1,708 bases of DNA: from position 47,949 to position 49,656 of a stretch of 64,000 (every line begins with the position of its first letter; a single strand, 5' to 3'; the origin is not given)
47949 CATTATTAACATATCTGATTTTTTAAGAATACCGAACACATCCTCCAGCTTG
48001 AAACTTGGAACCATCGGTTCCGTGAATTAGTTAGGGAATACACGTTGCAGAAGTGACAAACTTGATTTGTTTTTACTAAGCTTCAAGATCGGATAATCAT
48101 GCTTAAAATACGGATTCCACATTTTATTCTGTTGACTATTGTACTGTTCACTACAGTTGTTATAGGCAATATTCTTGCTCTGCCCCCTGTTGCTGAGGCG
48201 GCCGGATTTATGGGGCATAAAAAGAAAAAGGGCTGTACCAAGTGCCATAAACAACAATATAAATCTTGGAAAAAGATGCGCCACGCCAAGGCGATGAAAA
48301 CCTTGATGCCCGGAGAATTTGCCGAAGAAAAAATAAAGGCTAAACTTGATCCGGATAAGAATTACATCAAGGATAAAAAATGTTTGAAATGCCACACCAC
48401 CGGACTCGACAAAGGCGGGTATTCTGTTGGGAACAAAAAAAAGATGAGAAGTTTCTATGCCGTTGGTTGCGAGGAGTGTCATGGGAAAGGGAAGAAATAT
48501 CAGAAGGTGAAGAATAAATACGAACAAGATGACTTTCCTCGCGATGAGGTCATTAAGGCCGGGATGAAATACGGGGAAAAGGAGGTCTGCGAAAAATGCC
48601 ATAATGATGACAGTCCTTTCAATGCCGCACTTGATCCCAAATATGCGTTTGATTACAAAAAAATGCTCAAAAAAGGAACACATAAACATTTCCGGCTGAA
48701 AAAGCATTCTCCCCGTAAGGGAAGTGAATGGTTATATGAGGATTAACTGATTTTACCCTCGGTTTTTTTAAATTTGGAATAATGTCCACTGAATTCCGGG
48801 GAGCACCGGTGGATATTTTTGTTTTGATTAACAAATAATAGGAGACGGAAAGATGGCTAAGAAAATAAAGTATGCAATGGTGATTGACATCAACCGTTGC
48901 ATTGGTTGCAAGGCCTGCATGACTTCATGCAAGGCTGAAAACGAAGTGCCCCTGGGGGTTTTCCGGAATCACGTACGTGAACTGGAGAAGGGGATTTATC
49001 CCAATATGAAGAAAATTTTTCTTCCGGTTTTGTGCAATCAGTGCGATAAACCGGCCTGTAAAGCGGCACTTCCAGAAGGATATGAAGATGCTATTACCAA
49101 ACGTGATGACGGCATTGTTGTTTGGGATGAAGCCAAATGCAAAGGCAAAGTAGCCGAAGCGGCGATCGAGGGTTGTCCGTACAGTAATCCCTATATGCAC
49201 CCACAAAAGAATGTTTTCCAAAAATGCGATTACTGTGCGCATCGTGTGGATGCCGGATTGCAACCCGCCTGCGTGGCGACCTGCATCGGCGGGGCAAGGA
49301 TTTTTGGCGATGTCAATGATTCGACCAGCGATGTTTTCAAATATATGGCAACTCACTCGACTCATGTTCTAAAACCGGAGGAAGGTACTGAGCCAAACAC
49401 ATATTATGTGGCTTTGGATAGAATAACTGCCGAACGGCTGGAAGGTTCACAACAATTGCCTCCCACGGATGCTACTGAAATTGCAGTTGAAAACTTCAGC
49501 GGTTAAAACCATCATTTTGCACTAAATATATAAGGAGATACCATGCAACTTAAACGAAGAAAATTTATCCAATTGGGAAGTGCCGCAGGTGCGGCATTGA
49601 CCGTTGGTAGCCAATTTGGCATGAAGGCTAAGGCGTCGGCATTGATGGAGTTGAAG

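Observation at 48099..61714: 12-gene respiratory island: soluble cytochrome c/FeS/Mo-bisPGD enzyme physically uncoupled from its own cytochrome c/FeS/NrfD quinol module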

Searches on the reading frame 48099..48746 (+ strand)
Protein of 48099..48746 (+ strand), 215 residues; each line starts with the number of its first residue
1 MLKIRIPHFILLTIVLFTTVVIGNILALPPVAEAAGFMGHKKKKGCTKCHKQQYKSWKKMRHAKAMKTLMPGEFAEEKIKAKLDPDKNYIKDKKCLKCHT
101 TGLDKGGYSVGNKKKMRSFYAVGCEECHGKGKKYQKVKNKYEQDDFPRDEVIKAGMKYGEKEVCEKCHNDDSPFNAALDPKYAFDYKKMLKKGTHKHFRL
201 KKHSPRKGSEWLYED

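Call 3: search_protein_families(library=pfam, proteins=[window:48099-48746:+])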
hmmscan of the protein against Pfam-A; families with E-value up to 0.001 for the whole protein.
window:48099-48746:+ (215 aa): 4 families
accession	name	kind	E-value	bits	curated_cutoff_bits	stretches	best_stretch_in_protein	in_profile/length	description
PF13435.11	Cytochrome_C554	-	5.1e-22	79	20.8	1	46-129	2-84/84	Cytochrome c554 and c-prime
PF14522.11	Cytochrome_C7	-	4.4e-07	30.1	24.8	1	90-169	9-67/67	Cytochrome c7 and related cytochrome c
PF22113.1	Mtrc-MtrF_II-IV_dom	-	4.2e-06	26.8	30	1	40-135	78-170/176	Outer membrane cytochrome MtrC/MtrF-like, domains II/IV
PF14537.11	Cytochrom_c3_2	-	3.8e-05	24.5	25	0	92-170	6-66/79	Cytochrome c3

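Call 4: search_protein_families(library=ncbifam, proteins=[window:48099-48746:+])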
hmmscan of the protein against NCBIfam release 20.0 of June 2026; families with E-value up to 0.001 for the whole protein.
window:48099-48746:+ (215 aa): 6 families
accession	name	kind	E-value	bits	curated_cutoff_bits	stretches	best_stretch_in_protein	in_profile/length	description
NF043010.1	Cyt554_Nsmonas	equivalog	4.8e-36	124.3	400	1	18-201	15-208/238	cytochrome c-550 CycA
NF041198.1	UshA_like_PCGU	equivalog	7.8e-16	57.7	275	1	44-171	409-511/519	UshA-like (seleno)protein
NF040971.1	cytc_ExtS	equivalog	1.4e-06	27.8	100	1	10-103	7-98/262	selenite/tellurite reduction operon c-type cytochrome lipoprotein ExtS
NF040886.1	cyt_C_like_Sec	equivalog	0.0001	21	250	1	43-100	45-112/423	multiheme c-type cytochrome (seleno)protein ExtKL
TIGR03508.1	decahem_SO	subfamily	0.00019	21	192.2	1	93-172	3-81/258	DmsE family decaheme c-type cytochrome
TIGR01905.1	paired_CXXCH_1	subfamily_domain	0.00093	19.1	25.2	0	160-171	28-39/41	doubled CXXCH domain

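Call 59: search_solved_structures(query=window:48099-48746:+, max_evalue=0.01, show_alignments=1)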
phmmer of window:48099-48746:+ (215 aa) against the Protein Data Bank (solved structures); distinct sequences matched with E-value up to 0.01: 3.
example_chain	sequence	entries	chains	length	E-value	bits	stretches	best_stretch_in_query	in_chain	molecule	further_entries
1bvb_A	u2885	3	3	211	8.2e-27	97.3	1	43-201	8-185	CYTOCHROME C-554 | CYTOCHROME C554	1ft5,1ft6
4rkm_A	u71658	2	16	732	7.8e-05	25.5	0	44-80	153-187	MccA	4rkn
1m1p_A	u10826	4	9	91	0.0071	19.1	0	118-172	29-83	Small tetraheme cytochrome c | Periplasmic tetraheme cytochrome c CctA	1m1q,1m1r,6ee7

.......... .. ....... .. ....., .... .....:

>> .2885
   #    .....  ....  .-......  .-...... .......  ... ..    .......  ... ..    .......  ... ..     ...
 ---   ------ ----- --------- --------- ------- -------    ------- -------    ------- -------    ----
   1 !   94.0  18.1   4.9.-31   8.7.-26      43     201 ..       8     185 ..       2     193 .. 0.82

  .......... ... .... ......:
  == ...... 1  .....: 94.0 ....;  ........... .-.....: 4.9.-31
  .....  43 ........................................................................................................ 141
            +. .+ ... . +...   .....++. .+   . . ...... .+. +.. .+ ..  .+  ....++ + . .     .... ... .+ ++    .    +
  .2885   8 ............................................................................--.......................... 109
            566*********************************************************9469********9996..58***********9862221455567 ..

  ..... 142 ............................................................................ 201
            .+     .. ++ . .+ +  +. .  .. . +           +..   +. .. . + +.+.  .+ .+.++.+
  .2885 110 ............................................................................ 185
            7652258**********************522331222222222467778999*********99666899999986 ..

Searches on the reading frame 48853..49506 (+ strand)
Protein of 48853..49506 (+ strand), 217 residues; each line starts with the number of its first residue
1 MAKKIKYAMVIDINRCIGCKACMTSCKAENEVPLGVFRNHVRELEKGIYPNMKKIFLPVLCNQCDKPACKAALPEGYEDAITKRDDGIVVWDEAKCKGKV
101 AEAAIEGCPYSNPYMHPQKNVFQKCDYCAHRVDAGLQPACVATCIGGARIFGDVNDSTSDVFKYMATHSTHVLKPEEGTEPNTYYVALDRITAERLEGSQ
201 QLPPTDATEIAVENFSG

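Call 3: search_protein_families(library=pfam, proteins=[window:48853-49506:+])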
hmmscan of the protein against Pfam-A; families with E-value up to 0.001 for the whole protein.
window:48853-49506:+ (217 aa): 4 families
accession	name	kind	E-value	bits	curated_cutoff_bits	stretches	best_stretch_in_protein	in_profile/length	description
PF13247.11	Fer4_11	-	2.6e-27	95.4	26.2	1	54-153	3-99/100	4Fe-4S dicluster domain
PF12797.12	Fer4_2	-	2.2e-05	24.6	24.5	1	8-28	2-22/22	4Fe-4S binding domain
PF12837.12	Fer4_6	-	0.00033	20.9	25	1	9-28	2-21/24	4Fe-4S binding domain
PF13237.11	Fer4_10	-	0.00047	20.5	25.5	1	9-27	2-21/53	4Fe-4S dicluster domain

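Call 4: search_protein_families(library=ncbifam, proteins=[window:48853-49506:+])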
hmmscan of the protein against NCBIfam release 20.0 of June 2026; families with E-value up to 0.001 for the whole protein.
window:48853-49506:+ (217 aa): 21 families
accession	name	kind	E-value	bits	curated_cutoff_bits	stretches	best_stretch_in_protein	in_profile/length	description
NF011569.0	PRK14993.1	equivalog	2.8e-53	180.9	416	1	4-201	41-237/244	tetrathionate reductase subunit TtrB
NF041715.1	arsenate_red_ArrB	equivalog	8.2e-41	140.1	450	2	116-186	156-225/233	arsenate respiratory reductase iron-sulfur subunit ArrB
TIGR03149.1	cyt_nit_nrfC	equivalog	1.5e-37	129.2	377.6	1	3-189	35-219/225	cytochrome c nitrite reductase Fe-S protein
TIGR03478.1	DMSO_red_II_bet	subfamily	2.3e-36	125.4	480.7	2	45-188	115-255/321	DMSO reductase family type II enzyme, iron-sulfur subunit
NF045797.1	DsrO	equivalog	3.4e-35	121.6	200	1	3-186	40-234/235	sulfate reduction electron transfer complex DsrMKJOP subunit DsrO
TIGR02951.1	DMSO_dmsB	equivalog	7.2e-29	100.9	214.1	1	7-156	2-155/161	DMSO/selenate family reductase complex B subunit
NF042979.1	EthbenzDh_ebdB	equivalog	7.8e-29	100.6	740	1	45-187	137-276/354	ethylbenzene dehydrogenase subunit beta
TIGR01582.1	FDH-beta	equivalog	1.8e-20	73.3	334.7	1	3-158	18-186/283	formate dehydrogenase subunit beta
TIGR01660.1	narH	equivalog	2.4e-19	69.1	524.05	1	45-154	167-272/492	nitrate reductase subunit beta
NF038355.1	FDH3_beta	equivalog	3.1e-18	66.4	240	1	9-128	5-121/180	formate dehydrogenase FDH3 subunit beta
NF041782.1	mnquin_red_QrcC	equivalog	2.9e-17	63.1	400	2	7-112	1-115/239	menaquinone reductase iron-sulfur cluster-binding subunit QrcC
NF008134.0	PRK10882.1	equivalog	2.6e-16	59.6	263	2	59-184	111-239/329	hydrogenase 2 operon protein HybA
NF045715.1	sulf_resp_HmcB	equivalog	1.1e-15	57.5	420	1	52-157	98-201/307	sulfate respiration complex iron-sulfur protein HmcB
NF045766.1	PhenlGlyoxDHPadI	equivalog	5.5e-12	45.2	700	1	10-151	8-135/443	NADH-dependent phenylglyoxylate dehydrogenase subunit beta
NF009451.0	PRK12809.1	equivalog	7.4e-09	34.4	1154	1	10-149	6-134/639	formate-dependent uric acid utilization protein YgfT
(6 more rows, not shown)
